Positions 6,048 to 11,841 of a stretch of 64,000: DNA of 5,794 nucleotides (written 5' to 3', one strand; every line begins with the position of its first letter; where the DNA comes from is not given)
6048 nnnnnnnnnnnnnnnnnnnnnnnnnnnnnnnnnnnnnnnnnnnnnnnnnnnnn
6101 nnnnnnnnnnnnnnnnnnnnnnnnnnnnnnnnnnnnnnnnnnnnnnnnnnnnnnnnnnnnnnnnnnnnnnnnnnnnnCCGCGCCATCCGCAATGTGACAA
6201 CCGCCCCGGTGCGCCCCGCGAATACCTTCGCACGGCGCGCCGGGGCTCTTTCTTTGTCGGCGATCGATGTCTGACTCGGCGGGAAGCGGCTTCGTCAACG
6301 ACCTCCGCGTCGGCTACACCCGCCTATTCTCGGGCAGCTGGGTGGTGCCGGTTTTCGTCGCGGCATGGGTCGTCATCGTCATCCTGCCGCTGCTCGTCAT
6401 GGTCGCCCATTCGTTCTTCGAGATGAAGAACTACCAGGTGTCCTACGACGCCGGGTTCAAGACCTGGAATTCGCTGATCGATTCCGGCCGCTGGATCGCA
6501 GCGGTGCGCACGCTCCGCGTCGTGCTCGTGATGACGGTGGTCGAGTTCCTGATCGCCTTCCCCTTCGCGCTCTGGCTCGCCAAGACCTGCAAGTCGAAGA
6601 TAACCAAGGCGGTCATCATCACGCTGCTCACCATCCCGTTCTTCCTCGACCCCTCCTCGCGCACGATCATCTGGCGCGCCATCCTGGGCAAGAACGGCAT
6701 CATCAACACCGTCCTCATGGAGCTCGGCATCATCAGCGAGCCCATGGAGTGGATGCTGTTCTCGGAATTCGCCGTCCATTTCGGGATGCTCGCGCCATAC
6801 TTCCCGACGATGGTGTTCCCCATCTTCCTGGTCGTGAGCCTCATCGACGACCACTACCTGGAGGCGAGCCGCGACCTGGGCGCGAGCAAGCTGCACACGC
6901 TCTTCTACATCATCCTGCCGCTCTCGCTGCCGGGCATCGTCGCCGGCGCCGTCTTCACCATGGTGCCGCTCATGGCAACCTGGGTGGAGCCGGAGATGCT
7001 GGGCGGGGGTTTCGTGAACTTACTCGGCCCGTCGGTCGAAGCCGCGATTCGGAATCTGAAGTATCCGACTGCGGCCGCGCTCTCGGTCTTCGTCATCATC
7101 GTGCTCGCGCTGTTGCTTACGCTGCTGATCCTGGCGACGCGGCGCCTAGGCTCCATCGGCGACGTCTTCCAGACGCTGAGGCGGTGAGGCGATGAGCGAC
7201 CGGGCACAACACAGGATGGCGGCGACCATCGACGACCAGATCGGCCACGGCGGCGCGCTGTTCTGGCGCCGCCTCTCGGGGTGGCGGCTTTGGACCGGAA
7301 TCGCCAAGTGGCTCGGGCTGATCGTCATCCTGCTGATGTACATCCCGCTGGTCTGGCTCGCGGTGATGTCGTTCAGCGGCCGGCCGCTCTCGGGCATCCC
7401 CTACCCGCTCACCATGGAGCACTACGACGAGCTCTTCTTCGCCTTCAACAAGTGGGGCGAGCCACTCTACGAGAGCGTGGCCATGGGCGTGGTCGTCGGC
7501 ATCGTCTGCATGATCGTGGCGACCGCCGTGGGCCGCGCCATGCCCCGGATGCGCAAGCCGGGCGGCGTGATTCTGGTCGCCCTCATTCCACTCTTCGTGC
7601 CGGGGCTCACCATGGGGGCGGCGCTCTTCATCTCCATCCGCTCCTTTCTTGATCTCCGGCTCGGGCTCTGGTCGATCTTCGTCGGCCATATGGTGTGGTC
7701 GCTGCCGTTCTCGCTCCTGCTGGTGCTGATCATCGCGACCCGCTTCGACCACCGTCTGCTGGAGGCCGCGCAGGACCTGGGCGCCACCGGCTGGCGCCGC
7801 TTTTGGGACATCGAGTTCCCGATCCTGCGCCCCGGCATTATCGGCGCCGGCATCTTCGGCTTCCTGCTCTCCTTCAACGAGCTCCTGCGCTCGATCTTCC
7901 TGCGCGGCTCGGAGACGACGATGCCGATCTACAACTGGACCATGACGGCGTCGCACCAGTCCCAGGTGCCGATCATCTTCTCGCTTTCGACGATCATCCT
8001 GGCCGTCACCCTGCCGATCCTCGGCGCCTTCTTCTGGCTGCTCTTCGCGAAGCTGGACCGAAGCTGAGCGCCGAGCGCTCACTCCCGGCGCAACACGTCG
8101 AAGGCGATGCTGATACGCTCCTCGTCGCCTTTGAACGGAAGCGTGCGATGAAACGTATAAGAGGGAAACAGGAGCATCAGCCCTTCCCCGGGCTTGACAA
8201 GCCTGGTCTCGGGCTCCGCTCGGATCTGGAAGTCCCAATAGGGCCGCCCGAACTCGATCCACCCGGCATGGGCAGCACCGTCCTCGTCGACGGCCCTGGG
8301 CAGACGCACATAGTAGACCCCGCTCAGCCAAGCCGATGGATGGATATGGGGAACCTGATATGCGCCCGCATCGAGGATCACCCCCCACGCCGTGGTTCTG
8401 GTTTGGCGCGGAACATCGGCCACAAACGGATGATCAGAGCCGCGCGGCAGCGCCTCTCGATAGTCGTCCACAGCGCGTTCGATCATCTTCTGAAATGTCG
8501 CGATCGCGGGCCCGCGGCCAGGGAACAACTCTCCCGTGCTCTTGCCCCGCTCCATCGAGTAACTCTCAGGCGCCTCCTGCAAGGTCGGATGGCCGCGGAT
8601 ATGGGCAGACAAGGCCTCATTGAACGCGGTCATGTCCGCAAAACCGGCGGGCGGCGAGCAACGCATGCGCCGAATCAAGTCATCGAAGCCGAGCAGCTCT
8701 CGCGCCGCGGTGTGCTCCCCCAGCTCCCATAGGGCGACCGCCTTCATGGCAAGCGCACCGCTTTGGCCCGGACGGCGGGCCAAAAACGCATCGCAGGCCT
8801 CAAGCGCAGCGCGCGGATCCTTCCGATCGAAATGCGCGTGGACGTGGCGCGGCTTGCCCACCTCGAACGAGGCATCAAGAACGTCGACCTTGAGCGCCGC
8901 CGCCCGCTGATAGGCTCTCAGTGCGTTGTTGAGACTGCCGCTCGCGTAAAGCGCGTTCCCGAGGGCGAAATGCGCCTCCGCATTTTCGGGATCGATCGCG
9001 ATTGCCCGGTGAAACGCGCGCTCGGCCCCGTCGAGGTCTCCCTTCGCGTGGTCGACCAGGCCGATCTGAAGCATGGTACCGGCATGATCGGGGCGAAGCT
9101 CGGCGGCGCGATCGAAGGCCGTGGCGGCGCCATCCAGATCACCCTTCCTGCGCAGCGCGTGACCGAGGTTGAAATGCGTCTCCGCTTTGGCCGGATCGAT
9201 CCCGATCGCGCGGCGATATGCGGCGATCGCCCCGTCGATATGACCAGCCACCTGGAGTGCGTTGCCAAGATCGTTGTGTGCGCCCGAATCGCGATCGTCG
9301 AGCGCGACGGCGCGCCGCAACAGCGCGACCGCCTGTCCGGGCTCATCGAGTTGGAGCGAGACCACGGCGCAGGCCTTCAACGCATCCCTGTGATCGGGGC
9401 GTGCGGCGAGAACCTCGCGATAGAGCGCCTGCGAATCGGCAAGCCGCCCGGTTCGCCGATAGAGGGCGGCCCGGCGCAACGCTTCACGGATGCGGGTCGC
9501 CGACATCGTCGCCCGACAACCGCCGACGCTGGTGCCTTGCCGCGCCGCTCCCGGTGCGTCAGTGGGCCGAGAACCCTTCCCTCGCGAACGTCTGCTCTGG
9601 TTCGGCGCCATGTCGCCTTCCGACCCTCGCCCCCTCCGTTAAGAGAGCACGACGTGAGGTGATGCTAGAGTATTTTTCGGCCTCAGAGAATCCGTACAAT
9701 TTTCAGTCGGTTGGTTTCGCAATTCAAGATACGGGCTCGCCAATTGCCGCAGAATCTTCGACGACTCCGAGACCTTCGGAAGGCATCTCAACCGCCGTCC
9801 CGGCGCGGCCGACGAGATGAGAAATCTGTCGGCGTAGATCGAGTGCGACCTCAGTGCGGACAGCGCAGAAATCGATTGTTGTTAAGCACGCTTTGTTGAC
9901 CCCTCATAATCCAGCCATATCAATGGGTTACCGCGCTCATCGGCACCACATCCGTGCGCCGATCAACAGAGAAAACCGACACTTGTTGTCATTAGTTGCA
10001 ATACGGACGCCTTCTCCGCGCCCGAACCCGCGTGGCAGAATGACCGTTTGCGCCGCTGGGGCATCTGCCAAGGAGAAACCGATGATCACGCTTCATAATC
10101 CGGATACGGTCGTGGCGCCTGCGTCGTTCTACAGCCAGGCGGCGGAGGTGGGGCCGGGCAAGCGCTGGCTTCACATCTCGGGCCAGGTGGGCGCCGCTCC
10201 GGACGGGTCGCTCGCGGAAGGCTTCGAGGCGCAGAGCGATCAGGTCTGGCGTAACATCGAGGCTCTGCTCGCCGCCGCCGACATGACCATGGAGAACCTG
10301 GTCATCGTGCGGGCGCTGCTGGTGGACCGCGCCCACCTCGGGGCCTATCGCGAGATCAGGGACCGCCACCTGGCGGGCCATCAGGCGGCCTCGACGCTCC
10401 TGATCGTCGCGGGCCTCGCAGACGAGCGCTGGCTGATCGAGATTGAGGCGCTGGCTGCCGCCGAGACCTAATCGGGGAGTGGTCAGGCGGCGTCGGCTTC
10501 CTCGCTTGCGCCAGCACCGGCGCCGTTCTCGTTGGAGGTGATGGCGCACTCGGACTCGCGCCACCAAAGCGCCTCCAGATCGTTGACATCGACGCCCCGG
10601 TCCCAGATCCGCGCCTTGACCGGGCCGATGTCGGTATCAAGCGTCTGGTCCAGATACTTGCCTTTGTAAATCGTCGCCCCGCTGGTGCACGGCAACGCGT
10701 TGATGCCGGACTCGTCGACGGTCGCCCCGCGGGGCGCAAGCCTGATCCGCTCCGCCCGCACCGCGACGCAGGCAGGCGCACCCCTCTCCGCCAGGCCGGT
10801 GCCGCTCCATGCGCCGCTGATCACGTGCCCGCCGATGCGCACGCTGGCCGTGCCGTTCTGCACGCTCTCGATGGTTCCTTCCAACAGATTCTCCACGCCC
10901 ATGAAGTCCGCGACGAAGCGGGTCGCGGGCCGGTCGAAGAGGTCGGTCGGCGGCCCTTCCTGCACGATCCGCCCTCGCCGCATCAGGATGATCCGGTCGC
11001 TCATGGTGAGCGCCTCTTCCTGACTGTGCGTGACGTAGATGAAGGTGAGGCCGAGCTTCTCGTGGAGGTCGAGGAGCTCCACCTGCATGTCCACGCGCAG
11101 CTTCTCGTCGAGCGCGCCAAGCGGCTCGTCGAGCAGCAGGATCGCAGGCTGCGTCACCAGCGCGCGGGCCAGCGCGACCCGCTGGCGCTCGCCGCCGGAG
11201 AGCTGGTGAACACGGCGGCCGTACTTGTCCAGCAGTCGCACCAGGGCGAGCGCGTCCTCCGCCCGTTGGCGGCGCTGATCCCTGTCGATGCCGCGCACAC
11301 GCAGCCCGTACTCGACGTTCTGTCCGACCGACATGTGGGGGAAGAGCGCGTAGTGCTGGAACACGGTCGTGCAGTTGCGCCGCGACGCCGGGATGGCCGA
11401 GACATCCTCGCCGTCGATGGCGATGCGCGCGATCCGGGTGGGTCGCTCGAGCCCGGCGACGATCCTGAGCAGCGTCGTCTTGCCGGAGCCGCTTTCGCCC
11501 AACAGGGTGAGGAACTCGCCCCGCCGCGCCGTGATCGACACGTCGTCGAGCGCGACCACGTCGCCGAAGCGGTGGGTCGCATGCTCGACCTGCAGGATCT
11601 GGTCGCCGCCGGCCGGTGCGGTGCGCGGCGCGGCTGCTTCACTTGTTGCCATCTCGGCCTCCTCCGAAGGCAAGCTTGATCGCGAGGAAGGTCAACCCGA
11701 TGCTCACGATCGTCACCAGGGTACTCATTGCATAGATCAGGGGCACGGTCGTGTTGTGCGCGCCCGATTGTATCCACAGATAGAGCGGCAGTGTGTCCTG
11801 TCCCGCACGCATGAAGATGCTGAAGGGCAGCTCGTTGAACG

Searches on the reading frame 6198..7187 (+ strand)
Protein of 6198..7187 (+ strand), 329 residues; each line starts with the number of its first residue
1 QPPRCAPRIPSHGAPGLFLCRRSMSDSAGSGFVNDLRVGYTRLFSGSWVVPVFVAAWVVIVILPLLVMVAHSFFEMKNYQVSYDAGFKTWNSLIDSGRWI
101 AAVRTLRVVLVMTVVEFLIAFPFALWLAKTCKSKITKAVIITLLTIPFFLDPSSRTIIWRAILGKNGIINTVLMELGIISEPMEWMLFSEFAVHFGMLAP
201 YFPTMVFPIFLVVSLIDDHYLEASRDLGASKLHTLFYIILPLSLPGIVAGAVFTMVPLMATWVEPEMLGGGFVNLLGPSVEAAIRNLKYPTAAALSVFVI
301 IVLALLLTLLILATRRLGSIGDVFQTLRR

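Call 29: search_protein_families(library=pfam, proteins=[window:6198-7187:+], max_evalue=0.00001)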
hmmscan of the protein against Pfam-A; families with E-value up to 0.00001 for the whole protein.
window:6198-7187:+ (329 aa): 1 family
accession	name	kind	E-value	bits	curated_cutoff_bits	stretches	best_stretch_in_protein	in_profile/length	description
PF00528.27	BPD_transp_1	-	2.4e-11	44.2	26.4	1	122-316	3-177/184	Binding-protein-dependent transport system inner membrane component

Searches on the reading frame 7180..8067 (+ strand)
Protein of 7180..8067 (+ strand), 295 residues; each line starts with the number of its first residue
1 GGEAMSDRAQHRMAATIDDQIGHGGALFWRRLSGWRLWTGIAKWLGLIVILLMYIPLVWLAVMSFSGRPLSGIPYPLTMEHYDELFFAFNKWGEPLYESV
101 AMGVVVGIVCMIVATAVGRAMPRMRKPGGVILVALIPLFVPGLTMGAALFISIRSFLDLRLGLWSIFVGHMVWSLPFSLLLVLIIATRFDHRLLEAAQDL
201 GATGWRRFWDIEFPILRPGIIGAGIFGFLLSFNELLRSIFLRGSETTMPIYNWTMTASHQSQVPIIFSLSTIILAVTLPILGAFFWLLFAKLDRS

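Call 29: search_protein_families(library=pfam, proteins=[window:7180-8067:+], max_evalue=0.00001)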
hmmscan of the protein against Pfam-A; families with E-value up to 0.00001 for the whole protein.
window:7180-8067:+ (295 aa): 1 family
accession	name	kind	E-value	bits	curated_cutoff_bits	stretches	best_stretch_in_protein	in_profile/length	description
PF00528.27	BPD_transp_1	-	1.6e-06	28.5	26.4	1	132-286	26-172/184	Binding-protein-dependent transport system inner membrane component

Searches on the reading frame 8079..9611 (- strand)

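Call 29: search_protein_families(library=pfam, proteins=[window:8079-9611:-], max_evalue=0.00001)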
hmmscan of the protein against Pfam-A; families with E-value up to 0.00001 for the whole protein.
window:8079-9611:- (510 aa): 16 families
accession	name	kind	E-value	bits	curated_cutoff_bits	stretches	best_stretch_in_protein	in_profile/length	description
PF07719.23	TPR_2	-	1e-30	103.7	27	1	143-176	1-34/34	Tetratricopeptide repeat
PF13414.12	TPR_11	-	3.5e-30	103.9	26.8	2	184-225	1-42/42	TPR repeat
PF00515.34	TPR_1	-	3.4e-28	96.7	27.8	1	143-176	1-34/34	Tetratricopeptide repeat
PF13432.12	TPR_16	-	2.2e-27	95.5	32.7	2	114-176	2-64/65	Tetratricopeptide repeat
PF13759.12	2OG-FeII_Oxy_5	-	2.2e-24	86.2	27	1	408-505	2-101/101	Putative 2OG-Fe(II) oxygenase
PF14559.12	TPR_19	-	9.8e-24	83.9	25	2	189-240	3-54/68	Tetratricopeptide repeat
PF13181.12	TPR_8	-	3.7e-23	80.1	25.7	0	143-176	1-34/34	Tetratricopeptide repeat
PF13428.12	TPR_14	-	8.4e-19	66.6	23.5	0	188-219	12-43/44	Tetratricopeptide repeat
PF13431.12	TPR_17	-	2.1e-17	62.3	24.4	0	202-230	4-32/34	Tetratricopeptide repeat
PF13424.12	TPR_12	-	4e-15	56.2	30.1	1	143-208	3-76/77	Tetratricopeptide repeat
PF23914.1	TPR_CcmH_CycH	-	3.6e-11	43.6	42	0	183-233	56-106/158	Cytochrome c-type biogenesis protein H TPR domain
PF13374.12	TPR_10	-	9e-11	41.9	27.5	0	48-71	9-32/42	Tetratricopeptide repeat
PF13176.12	TPR_7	-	5.3e-10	39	27.9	0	146-175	2-31/36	Tetratricopeptide repeat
PF24575.1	TPR_Slam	-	2.8e-08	34.5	35.2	0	47-76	53-82/104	Surface lipoprotein assembly modifier, N-terminal TPR repeats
PF12895.13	ANAPC3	-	3.9e-08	33.9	27.2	0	62-134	10-81/82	Anaphase-promoting complex, cyclosome, subunit 3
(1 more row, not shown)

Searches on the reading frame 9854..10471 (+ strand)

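Call 29: search_protein_families(library=pfam, proteins=[window:9854-10471:+], max_evalue=0.00001)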
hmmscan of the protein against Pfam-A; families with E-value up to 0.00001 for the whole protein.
window:9854-10471:+ (205 aa): 1 family
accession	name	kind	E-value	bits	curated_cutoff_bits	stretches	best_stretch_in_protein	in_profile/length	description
PF01042.26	Ribonuc_L-PSP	-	5.6e-18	65.5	27.3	1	88-202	6-120/121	Endoribonuclease L-PSP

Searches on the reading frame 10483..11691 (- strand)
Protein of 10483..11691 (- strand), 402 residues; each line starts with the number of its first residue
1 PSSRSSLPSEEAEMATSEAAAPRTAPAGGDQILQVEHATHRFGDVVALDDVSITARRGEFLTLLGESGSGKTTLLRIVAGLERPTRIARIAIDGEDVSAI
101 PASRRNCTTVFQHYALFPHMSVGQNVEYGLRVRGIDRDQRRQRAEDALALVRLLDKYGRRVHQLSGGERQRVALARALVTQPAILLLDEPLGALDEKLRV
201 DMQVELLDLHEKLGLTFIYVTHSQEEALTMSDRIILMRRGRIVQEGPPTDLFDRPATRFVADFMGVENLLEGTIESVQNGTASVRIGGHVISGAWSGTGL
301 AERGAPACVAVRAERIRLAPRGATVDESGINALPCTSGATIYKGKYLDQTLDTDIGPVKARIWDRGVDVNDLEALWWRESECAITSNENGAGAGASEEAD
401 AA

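Call 29: search_protein_families(library=pfam, proteins=[window:10483-11691:-], max_evalue=0.00001)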
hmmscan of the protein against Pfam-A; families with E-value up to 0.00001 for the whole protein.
window:10483-11691:- (402 aa): 1 family
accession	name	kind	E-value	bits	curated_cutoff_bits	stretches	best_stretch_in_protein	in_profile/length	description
PF00005.33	ABC_tran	-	4.7e-35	121.6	25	1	48-191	1-136/137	ABC transporter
